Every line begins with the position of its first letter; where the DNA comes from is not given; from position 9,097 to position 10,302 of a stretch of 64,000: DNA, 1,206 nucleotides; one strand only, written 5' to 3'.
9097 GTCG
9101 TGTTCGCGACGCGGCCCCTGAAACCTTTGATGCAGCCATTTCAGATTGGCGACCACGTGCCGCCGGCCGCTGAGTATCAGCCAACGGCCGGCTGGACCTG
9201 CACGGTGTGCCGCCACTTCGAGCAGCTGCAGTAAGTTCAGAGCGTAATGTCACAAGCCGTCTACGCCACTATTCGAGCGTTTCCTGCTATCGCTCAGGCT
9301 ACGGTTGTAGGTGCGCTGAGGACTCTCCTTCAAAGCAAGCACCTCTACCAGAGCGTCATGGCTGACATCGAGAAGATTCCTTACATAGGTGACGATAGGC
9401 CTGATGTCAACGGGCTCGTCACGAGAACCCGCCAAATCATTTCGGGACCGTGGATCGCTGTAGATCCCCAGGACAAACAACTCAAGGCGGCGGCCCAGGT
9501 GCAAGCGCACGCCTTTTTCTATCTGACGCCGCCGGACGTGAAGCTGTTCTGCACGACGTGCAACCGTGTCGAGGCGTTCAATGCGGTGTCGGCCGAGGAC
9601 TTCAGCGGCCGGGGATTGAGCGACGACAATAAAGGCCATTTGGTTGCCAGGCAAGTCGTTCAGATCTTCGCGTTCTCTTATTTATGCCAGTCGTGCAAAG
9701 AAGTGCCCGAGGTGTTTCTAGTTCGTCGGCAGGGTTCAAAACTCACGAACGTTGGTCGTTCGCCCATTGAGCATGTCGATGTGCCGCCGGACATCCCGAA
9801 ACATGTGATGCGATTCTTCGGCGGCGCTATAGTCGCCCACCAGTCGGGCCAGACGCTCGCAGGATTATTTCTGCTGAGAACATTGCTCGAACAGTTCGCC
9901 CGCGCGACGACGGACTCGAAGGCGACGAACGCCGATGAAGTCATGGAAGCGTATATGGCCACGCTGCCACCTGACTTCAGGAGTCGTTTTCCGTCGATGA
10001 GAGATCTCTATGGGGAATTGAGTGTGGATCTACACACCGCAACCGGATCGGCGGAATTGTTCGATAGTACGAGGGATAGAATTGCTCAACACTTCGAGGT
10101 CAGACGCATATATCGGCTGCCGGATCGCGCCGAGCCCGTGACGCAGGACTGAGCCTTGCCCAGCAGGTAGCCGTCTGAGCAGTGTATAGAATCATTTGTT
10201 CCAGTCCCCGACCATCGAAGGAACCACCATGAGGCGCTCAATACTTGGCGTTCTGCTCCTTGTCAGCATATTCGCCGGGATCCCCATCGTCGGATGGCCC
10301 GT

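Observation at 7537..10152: Lower-GC island encoding three zinc-ribbon / Cys-rich proteins of unknown function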

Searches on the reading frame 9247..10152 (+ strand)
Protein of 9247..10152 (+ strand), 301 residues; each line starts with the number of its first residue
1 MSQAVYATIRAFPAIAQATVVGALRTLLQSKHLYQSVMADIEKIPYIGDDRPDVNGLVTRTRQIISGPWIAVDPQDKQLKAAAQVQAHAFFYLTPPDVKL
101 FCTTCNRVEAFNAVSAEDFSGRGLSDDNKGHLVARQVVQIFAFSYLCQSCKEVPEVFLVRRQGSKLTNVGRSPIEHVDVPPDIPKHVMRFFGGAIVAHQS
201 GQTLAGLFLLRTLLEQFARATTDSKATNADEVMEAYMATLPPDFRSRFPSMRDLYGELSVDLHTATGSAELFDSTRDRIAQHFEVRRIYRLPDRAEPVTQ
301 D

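Call 3: search_protein_families(library=pfam, proteins=[window:9247-10152:+], max_evalue=0.1)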
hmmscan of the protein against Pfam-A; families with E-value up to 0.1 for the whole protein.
window:9247-10152:+ (301 aa): 0 families

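Call 4: search_protein_families(library=padloc, proteins=[window:9247-10152:+], max_evalue=0.1)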
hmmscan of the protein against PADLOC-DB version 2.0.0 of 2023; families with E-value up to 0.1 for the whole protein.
window:9247-10152:+ (301 aa): 0 families

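Call 5: search_protein_families(library=ncbifam, proteins=[window:9247-10152:+], max_evalue=0.1)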
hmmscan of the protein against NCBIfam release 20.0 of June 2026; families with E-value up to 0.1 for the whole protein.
window:9247-10152:+ (301 aa): 0 families

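Call 9: find_homologous_proteins(query=window:9247-10152:+)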
Query window:9247-10152:+ (301 aa): 555 proteins with E <= 0.001 among 3133 candidates; the best 120 are listed.
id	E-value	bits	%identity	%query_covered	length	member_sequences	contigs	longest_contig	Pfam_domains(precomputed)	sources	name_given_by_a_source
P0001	5.3e-174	595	100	88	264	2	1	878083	-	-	-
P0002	1.8e-98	347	59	95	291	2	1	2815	-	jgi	-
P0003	8.5e-90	319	78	64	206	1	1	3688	-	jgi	jgi:hypothetical protein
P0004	2.3e-83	298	55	79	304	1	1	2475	-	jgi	-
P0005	1.9e-82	295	54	88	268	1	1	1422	-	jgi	jgi:hypothetical protein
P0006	2.6e-82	294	52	91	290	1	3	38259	-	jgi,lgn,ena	-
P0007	1.8e-81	292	50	97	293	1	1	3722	-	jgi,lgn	jgi:hypothetical protein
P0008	2.3e-81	291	52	91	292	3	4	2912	-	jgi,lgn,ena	-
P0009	1.6e-80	288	52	91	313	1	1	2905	-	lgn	-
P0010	2.1e-79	285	48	92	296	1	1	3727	-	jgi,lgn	jgi:hypothetical protein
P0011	6.5e-79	283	50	96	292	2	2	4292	-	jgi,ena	-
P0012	7.2e-79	283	52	89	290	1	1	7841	-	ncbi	-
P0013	1.2e-78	282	49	90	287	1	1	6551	-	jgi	jgi:hypothetical protein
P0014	1.7e-78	282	54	88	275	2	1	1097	-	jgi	jgi:hypothetical protein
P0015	2.9e-78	281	48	95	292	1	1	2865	-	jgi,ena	-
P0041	1.1e-75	272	50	92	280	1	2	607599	-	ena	-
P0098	9.0e-71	256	47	91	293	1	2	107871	-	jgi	jgi:hypothetical protein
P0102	1.6e-70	256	47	89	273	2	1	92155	-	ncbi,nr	ncbi:MAG: hypothetical protein HYX72_03265 [Acidobacteria bacterium]|nr:hypothetical protein [Acidob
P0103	1.6e-70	256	48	90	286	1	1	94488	-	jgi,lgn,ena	-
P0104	1.9e-70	255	46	95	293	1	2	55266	-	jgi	jgi:hypothetical protein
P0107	2.4e-70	255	41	96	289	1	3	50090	-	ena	-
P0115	7.7e-70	253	48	90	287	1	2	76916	-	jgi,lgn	jgi:hypothetical protein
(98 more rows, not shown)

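Call 11: find_encoding_contigs(protein=P0041, flank=6000, max_places=2)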
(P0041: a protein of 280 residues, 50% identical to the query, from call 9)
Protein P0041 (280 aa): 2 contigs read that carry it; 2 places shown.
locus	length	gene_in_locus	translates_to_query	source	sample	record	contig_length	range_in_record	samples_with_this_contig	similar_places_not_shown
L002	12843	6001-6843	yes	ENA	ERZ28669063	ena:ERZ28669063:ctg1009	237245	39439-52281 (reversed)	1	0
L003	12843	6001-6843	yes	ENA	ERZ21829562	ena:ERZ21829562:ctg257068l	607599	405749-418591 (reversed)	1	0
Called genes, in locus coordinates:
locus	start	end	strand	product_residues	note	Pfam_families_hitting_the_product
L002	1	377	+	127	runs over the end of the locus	PF00069:Pkinase, PF03109:ABC1 (weak), PF07714:PK_Tyr_Ser-Thr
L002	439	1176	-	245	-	-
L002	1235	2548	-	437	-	PF00909:Ammonium_transp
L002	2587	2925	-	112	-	PF00543:P-II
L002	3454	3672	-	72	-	-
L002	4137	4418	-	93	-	-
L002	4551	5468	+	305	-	PF14319:Zn_Tnp_IS91, PF04986:Y2_Tnp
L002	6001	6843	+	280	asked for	-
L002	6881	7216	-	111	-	-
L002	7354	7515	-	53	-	-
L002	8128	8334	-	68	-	-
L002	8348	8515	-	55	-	-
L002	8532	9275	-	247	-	PF00227:Proteasome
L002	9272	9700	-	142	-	PF13274:SocA_Panacea (weak)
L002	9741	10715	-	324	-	PF12762:DDE_Tnp_IS1595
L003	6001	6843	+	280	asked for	-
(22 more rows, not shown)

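Call 12: find_encoding_contigs(protein=P0102, flank=6000, max_places=2)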
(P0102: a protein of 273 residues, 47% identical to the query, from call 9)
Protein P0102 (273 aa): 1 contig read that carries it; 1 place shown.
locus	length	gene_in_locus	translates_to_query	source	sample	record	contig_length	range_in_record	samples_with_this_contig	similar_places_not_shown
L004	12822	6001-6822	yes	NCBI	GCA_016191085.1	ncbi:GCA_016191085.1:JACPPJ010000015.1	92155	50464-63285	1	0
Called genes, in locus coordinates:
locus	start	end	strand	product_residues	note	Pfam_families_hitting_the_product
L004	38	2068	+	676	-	PF00456:Transketolase_N, PF02779:Transket_pyr, PF02780:Transketolase_C, PF22613:Transketolase_C_1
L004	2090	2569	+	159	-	PF02502:LacAB_rpiB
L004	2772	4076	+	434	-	PF00285:Citrate_synt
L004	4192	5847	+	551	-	PF01642:MM_CoA_mutase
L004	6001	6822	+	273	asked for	-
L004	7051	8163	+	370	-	PF02771:Acyl-CoA_dh_N, PF02770:Acyl-CoA_dh_M, PF00441:Acyl-CoA_dh_1, PF08028:Acyl-CoA_dh_2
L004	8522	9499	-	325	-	-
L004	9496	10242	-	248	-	PF00117:GATase, PF07722:Peptidase_C26 (weak)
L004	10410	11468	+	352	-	PF20244:DUF6599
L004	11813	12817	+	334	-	PF00044:Gp_dh_N, PF02800:Gp_dh_C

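Call 13: find_encoding_contigs(protein=P0098, flank=6000, max_places=2)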
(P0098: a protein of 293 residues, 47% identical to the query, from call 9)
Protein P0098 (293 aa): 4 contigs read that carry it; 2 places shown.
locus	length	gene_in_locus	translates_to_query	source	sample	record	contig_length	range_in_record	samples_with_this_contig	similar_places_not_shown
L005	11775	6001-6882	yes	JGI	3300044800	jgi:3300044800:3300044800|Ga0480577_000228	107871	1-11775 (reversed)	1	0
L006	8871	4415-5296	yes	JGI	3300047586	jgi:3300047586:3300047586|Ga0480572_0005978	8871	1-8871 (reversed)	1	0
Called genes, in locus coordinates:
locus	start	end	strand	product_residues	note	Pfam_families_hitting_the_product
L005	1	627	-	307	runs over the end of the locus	PF04773:FecR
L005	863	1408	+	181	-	PF07638:Sigma70_ECF (weak), PF04542:Sigma70_r2, PF04545:Sigma70_r4, PF08281:Sigma70_r4_2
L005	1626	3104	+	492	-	-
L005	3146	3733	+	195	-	-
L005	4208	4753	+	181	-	PF00857:Isochorismatase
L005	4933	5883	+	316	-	PF18928:DUF5677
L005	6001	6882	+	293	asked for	-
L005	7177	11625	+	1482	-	PF13156:Mrr_cat_2, PF00270:DEAD (weak), PF04851:ResIII, PF00271:Helicase_C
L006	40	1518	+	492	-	-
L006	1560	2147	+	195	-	-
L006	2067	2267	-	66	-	-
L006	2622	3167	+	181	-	PF00857:Isochorismatase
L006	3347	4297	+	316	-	PF18928:DUF5677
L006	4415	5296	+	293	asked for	-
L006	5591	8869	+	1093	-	?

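Call 25: find_encoding_contigs(protein=P0003, flank=5000, max_places=3)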
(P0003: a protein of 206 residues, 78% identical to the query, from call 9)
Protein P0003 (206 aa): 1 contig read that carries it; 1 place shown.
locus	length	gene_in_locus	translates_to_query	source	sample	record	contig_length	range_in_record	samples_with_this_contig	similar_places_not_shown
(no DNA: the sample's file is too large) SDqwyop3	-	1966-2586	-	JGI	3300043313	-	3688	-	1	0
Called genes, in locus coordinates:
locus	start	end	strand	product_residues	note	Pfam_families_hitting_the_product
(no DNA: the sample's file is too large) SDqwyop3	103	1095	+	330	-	-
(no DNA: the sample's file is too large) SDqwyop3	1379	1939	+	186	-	-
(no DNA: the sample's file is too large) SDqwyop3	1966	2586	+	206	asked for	-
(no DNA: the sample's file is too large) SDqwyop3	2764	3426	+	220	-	-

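Call 40: search_protein_families(library=pfam, alignment_id=A1, max_evalue=1)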
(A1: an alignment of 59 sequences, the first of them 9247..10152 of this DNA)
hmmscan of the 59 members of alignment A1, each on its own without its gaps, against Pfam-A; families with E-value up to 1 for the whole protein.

A. member 1, window:9247-10152:+ (301 aa): 0 families

B. families by the number of members that match (of 59 scanned): 26 families (the first 25 are shown)
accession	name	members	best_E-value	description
PF09330.16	Lact-deh-memb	8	0.022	D-lactate dehydrogenase, membrane binding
PF04546.19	Sigma70_ner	5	0.072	Sigma-70, non-essential region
PF02023.22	SCAN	4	0.012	SCAN domain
PF20576.3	HEWD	3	0.16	HEWD domain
PF06463.18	Mob_synth_C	2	0.015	Molybdenum Cofactor Synthesis C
PF21934.1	Yop-YscD_ppl_3rd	2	0.073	YscD/CdsD-like Bon-like domain 3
PF09998.14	DUF2239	1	0.0037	Uncharacterized protein conserved in bacteria (DUF2239)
PF23387.2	TPR_IFT80_172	1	0.0043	IFT80/172/WDR35/WDR19 TPR domain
PF24407.1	HTH_upst_double_PIN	1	0.025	HTH_upstream_double_PIN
PF04032.22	Rpr2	1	0.035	RNAse P Rpr2/Rpp21/SNM1 subunit domain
PF17279.8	DUF5344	1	0.041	Family of unknown function (DUF5344)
PF20661.2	SutA-RBD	1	0.047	SutA RNAP-binding domain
PF14552.11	Tautomerase_2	1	0.072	Tautomerase enzyme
PF01324.24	Diphtheria_R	1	0.083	Diphtheria toxin, R domain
PF18498.6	DUF5618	1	0.097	Domain of unknown function (DUF5618)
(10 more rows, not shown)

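Call 47: predict_structure(alignment_id=A1)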
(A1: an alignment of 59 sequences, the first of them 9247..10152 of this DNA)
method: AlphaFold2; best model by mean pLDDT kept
length: 301 residues; sequences in the alignment: 59
mean_pLDDT: 91.5   pTM: 0.80
mean pLDDT of the five models: 91.5, 90.8, 90.3, 90.1, 89.0
residues with pLDDT >= 90: 213; 70-90: 77; 50-70: 11; < 50: 0
segments of 3 or more residues with pLDDT < 50: none
pLDDT, mean of each block of 10 residues (from residue 1): 83 92 97 93 84 88 91 95 82 96 92 95 64 87 97 93 96 87 96 93 96 97 94 96 88 96 97 97 96 89 75
secondary structure, 60 per line:
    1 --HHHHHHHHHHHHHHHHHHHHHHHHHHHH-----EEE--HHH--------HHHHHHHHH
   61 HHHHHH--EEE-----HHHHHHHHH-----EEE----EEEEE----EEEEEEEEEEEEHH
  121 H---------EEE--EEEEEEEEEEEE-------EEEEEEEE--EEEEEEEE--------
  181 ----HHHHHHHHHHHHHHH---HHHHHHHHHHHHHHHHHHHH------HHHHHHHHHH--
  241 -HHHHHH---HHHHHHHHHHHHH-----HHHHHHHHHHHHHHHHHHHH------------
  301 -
elements in order: H3-30 E36-38 H52-66 E69-71 H77-85 E91-93 E98-102 E107-118 E131-133 E136-147 E155-162 E165-172 H185-199 H203-222 H229-238 H242-247 H251-263 H269-288

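Call 52: fold_search(model_id=the predicted structure, library=pdb)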
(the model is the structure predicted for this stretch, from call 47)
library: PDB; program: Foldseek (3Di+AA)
matches with E <= 10: 274; with E <= 0.001: 0
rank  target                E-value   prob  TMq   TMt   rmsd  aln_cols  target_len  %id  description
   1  2q00_A                1.5e-01  0.99  0.30  0.67   3.7       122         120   10  Crystal structure of the P95883_SULSO protein from Sulfolobus solfataricus. NESG target SsR10. (released 2007-05-29)
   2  7w1m_A                2.8e-01  0.08  0.10  0.08  20.6       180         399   10  Cryo-EM structure of human cohesin-CTCF-DNA complex (released 2023-05-31)
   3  5z69_A                3.7e-01  0.06  0.12  0.10  17.3       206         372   12  Structure of the recombination mediator protein RecF-ATPrS in RecFOR pathway (released 2018-10-17)
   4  3iuc_C                3.9e-01  0.03  0.10  0.08  22.2       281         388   11  Crystal structure of the human 70kDa heat shock protein 5 (BiP/GRP78) ATPase domain in complex with ADP (released 2009-09-22)
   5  5z68_B                4.6e-01  0.04  0.12  0.11  17.3       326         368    7  Structure of the recombination mediator protein RecF-ATP in RecFOR pathway (released 2018-04-18)
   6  6m6w_D                4.8e-01  0.66  0.21  0.42   6.0       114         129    9  Crystal structure the toxin-antitoxin MntA-HpeT mutant-Y104A (released 2020-09-30)
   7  6qpq_A                5.1e-01  0.05  0.10  0.08  22.9       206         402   12  The structure of the cohesin head module elucidates the mechanism of ring opening (released 2020-02-05)
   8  5z69_B                5.1e-01  0.04  0.11  0.10  15.1       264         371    7  Structure of the recombination mediator protein RecF-ATPrS in RecFOR pathway (released 2018-10-17)
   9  7bxo_F                5.4e-01  0.66  0.21  0.42   6.1       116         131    8  Crystal structure of the toxin-antitoxin with AMP-PNP (released 2020-09-30)
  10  7ko2_D                5.7e-01  0.14  0.18  0.10  20.5       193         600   10  Restraining state of near full-length Hsp70 DnaK (released 2021-09-15)
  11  5yep_C                6.4e-01  0.51  0.21  0.40   6.2       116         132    8  Crystal structure of SO_3166-SO_3165 from Shewanella oneidensis (released 2018-03-28)
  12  3nsp_A                7.5e-01  0.06  0.10  0.13  13.4       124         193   16  Crystal structure of tetrameric RXRalpha-LBD (released 2010-11-17)
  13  3qfu                  7.5e-01  0.02  0.09  0.08  20.8       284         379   10  Crystal structure of Yeast Hsp70 (Bip/kar2) complexed with ADP (released 2011-06-29)
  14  3gl1_B                7.5e-01  0.02  0.10  0.09  21.3       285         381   11  Crystal structure of ATPase domain of Ssb1 chaperone, a member of the HSP70 family, from Saccharomyces cerevisiae (released 2009-03-24)
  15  6m6w_G                7.9e-01  0.54  0.21  0.42   6.2       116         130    9  Crystal structure the toxin-antitoxin MntA-HpeT mutant-Y104A (released 2020-09-30)
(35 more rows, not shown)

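Call 55: find_related_loci(query=A1, collection=genome_contigs, flank=6000)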
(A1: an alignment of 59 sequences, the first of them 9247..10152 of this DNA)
Query A1 (301 aa) in genome_contigs; peptide patterns used: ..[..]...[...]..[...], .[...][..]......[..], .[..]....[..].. (x = any residue, [..] = any of these).
135 stretches matched a pattern; 40 encode a relative of the query (tblastn E <= 1e-3); 40 distinct loci.
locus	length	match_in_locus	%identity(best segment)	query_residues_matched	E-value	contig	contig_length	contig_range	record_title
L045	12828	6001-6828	47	20-291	1e-78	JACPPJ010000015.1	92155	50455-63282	MAG: Acidobacteria bacterium isolate NC_groundwater_624_Ag_B-0.1um_57_70 B_1_S1_Biohub_coassembly_k141_1301185, whole ge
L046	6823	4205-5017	49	20-291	9e-78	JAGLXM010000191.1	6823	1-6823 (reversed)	MAG: Candidatus Bipolaricaulota bacterium isolate RS_12_53 ZL285.bin.53.fa_191, whole genome shotgun sequence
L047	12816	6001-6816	46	23-300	1e-77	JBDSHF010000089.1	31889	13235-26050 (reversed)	MAG: Thermoanaerobaculia bacterium isolate cluster1_bin.27 k127_27186, whole genome shotgun sequence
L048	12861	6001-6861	42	1-290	1e-74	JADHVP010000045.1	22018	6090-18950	MAG: Ignavibacteria bacterium isolate BS750m-G4 BS-750m-C3443, whole genome shotgun sequence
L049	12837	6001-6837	46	16-292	3e-74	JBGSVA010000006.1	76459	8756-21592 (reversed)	MAG: Thermodesulfobacteriota bacterium isolate JTS-AC446 k141_499639, whole genome shotgun sequence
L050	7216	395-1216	46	24-291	2e-72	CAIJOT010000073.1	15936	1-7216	MAG: uncultured delta proteobacterium isolate AlinenSediments_bin-2384 genome assembly, contig: bin-2384:073/342, whole 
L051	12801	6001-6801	46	20-289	7e-70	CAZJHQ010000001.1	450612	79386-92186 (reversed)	MAG TPA_asm: uncultured Candidatus Kuenenia sp. isolate binchicken_co393_75 genome assembly, contig: NODE_2_length_45061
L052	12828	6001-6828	44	17-293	1e-69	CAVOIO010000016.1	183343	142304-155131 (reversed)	MAG: uncultured beta proteobacterium isolate MFD10007.bin.2.188 genome assembly, contig: contig_29965, whole genome shot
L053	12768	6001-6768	48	24-291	3e-69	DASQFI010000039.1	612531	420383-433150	MAG TPA_asm: Vicinamibacterales bacterium isolate SMAG_U11776 k141_722382, whole genome shotgun sequence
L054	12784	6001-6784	47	20-296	3e-67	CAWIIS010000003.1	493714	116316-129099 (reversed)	MAG: Nitrospirota bacterium isolate MFD03899.bin.2.142 genome assembly, contig: contig_20839, whole genome shotgun seque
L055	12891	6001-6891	43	1-293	8e-67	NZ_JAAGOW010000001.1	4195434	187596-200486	Variovorax sp. WS11 NODE_1+_length_4195434_cov_1, whole genome shotgun sequence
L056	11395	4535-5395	42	23-291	2e-64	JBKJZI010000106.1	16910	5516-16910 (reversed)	MAG: Chthonomonadales bacterium isolate swi_bin.234 S1Ck127_18790684_flag_1_multi_12.0000_len_16910, whole genome shotgu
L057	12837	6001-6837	41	14-291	2e-62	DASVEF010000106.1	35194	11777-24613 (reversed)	MAG TPA_asm: Thermoanaerobaculia bacterium isolate SMAG_U2053 k141_42898, whole genome shotgun sequence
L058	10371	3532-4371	40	16-291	2e-61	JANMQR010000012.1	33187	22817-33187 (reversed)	MAG: Burkholderiales bacterium isolate OTE_51_metabat_170 OTE_51_k141_4203491, whole genome shotgun sequence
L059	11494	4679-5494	42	20-293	1e-60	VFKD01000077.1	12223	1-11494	MAG: bacterium isolate Bin_57_9 c_000004389081, whole genome shotgun sequence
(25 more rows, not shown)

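Call 60: fold_search(model_id=the predicted structure, library=viral)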
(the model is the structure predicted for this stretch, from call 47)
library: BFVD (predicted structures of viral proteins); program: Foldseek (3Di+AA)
matches with E <= 10: 411; with E <= 0.001: 2
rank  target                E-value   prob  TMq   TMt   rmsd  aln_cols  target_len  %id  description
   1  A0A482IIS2            8.3e-07  1.00  0.32  0.31  17.8       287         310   12  (no name in the UniProt tables at hand)
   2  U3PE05                3.0e-04  1.00  0.28  0.33  13.9       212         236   10  (no name in the UniProt tables at hand)
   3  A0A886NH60            4.1e-02  0.30  0.13  0.18  19.4       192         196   10  (no name in the UniProt tables at hand)
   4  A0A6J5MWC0            1.7e-01  0.06  0.11  0.12  17.3       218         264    8  Rad52, recombination protein rad52 [uncultured Caudovirales phage]
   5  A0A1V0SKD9            2.1e-01  0.23  0.18  0.13  16.2       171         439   13  VWFA domain-containing protein [Klosneuvirus KNV1]
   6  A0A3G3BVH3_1          2.4e-01  0.13  0.15  0.05  16.9       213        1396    9  Tail tape measure protein [Bacillus phage vB_BcoS-136]
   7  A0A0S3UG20            2.4e-01  0.11  0.13  0.17  23.2       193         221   15  Uncharacterized protein [Pseudomonas phage phiR18]
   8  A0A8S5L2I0            2.9e-01  0.10  0.12  0.20  19.0       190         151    9  Uncharacterized protein [ssRNA phage Gerhypos.2_2]
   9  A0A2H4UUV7            2.9e-01  0.07  0.14  0.14  22.7       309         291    8  HAM1 NTPase [Bodo saltans virus]
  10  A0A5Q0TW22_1          3.4e-01  0.13  0.16  0.07  12.7       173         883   11  RNA-directed RNA polymerase L (Fragment) [Kristianstad virus]
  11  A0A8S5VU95            3.6e-01  0.10  0.13  0.09  16.2       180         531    9  Uncharacterized protein [Ackermannviridae sp.]
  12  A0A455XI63            3.6e-01  0.07  0.13  0.15  18.7       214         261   12  Phage protein [Pseudomonas phage R12]
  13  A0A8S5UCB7            4.0e-01  0.05  0.10  0.09  18.6       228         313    7  Uncharacterized protein [Siphoviridae sp. ctgN495]
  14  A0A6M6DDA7            4.2e-01  0.12  0.11  0.25  14.4       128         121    8  (no name in the UniProt tables at hand)
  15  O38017                4.5e-01  0.16  0.14  0.07  15.2       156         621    7  DNA polymerase (Fragment) [Salmonid herpesvirus 1]
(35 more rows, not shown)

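Call 64: search_solved_structures(query=A1, max_evalue=10, show_alignments=3)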
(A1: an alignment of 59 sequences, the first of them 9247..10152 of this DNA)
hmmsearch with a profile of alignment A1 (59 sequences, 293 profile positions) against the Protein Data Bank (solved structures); distinct sequences matched with E-value up to 10: 1.
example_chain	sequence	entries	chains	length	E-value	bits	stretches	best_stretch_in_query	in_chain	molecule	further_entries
2fi2_A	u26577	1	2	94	0.85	12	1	209-249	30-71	Zinc finger protein 42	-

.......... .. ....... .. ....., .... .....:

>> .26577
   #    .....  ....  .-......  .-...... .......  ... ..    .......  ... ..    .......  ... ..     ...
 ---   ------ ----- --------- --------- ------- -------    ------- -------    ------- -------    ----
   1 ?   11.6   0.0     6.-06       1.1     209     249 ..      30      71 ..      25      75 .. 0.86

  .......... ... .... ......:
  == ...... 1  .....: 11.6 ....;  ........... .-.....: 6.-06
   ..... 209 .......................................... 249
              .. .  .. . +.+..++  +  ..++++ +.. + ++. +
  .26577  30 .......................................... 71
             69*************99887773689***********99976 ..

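Call 95: search_protein_families(library=phrogs, proteins=[window:9247-10152:+], max_evalue=0.01)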
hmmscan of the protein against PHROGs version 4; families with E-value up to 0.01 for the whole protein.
window:9247-10152:+ (301 aa): 1 family
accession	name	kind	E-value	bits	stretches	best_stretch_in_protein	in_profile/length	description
phrog_1305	-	DNA, RNA and nucleotide metabolism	0.0061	17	1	97-244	14-165/226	DNA binding protein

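Call 96: search_protein_families(library=phrogs, alignment_id=A1, max_evalue=0.01)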
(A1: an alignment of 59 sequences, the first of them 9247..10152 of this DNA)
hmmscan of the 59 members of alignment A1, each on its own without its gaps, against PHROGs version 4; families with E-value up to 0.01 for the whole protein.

A. member 1, window:9247-10152:+ (301 aa): 1 family
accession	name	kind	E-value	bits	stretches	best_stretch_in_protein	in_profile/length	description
phrog_1305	-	DNA, RNA and nucleotide metabolism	0.0061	17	1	97-244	14-165/226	DNA binding protein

B. families by the number of members that match (of 59 scanned): 4 families
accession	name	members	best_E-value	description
phrog_1305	-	35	4.7e-07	DNA binding protein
phrog_2966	-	1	0.0042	-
phrog_19595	-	1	0.0081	-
phrog_37371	-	1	0.0092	-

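Call 97: search_protein_families(library=padloc, alignment_id=A1, max_evalue=0.1)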
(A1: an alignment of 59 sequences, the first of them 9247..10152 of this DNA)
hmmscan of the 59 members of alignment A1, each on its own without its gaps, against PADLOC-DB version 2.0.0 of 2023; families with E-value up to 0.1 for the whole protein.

A. member 1, window:9247-10152:+ (301 aa): 0 families

B. families by the number of members that match (of 59 scanned): 9 families
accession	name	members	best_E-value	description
PDLC04885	PDC-S05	2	0.00075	-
PDLC04881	PDC-S05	2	0.0074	-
PDLC04884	PDC-S05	2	0.011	-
PDLC04861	PDC-S05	2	0.015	-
PDLC04831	PDC-S02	1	0.0057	-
PDLC02842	DpdE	1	0.0065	DpdE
PDLC04867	PDC-S05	1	0.025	-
PDLC04865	PDC-S05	1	0.031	-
PDLC02603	DrmC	1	0.043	DrmC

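Call 98: search_dna_similar(query=window:9247-10152:+, collection=phages, mode=protein, max_evalue=0.01, max_rows=20)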
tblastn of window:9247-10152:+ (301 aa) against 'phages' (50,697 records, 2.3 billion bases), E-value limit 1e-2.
No match.

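Call 99: search_dna_similar(query=window:9247-10152:+, collection=plasmids, mode=protein, max_evalue=0.001, max_rows=20)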
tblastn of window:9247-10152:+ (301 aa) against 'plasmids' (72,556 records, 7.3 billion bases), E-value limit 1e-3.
No match.

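Call 100: find_related_loci(query=A1, collection=viral_contigs, flank=6000)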
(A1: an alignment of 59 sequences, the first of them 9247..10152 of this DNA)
Query A1 (301 aa) in viral_contigs; peptide patterns used: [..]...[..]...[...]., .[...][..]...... (x = any residue, [..] = any of these).
98 stretches matched a pattern, but none encodes a relative of the query by tblastn (E <= 1e-3).

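Call 104: find_encoding_contigs(protein=P0103, flank=6000, max_places=1)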
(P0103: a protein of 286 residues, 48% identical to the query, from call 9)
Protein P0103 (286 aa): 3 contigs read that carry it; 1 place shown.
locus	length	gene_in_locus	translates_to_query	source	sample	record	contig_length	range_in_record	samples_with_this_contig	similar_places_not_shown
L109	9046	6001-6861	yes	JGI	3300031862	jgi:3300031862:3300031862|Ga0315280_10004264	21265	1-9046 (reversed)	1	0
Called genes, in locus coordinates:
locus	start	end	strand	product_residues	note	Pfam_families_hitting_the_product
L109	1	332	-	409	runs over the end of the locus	-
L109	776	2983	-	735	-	PF01078:Mg_chelatase (faint), PF05762:VWA_CoxE, PF00092:VWA, PF13519:VWA_2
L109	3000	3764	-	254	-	PF00142:Fer4_NifH (faint), PF01656:CbiA, PF02374:ArsA_ATPase (weak), PF06564:CBP_BcsQ (weak), PF10609:ParA, PF13614:AAA_31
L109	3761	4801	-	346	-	PF00493:MCM (faint), PF01078:Mg_chelatase, PF20720:nSTAND3 (weak), PF07724:AAA_2 (weak), PF07726:AAA_3, PF07728:AAA_5, PF01078:Mg_chelatase, PF17863:AAA_lid_2 (weak), +6 more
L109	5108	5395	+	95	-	PF04365:BrnT_toxin (faint)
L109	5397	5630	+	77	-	-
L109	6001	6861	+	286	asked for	-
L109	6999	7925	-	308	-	PF00106:adh_short, PF08659:KR, PF13561:adh_short_C2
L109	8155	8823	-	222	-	PF02811:PHP, PF13263:PHP_C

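Call 105: find_encoding_contigs(protein=P0115, flank=6000, max_places=1)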
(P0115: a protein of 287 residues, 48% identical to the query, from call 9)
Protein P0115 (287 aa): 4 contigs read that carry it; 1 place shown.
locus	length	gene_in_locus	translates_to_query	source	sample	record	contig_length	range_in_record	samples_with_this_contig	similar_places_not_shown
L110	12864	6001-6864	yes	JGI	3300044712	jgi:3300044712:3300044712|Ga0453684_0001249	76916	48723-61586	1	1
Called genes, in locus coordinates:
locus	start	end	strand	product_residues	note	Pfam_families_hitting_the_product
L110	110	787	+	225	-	-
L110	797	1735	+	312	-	-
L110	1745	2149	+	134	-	-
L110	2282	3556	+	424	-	PF13091:PLDc_2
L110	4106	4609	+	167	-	-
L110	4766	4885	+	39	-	-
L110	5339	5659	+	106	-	PF13683:rve_3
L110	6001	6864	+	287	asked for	-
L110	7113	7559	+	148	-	PF22014:DUF6932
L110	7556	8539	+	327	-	-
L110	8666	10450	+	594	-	-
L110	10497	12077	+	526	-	PF26611:MAD7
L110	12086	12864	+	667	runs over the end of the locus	PF13588:HSDR_N_2, PF02384:N6_Mtase, PF01170:UPF0020, PF07669:Eco57I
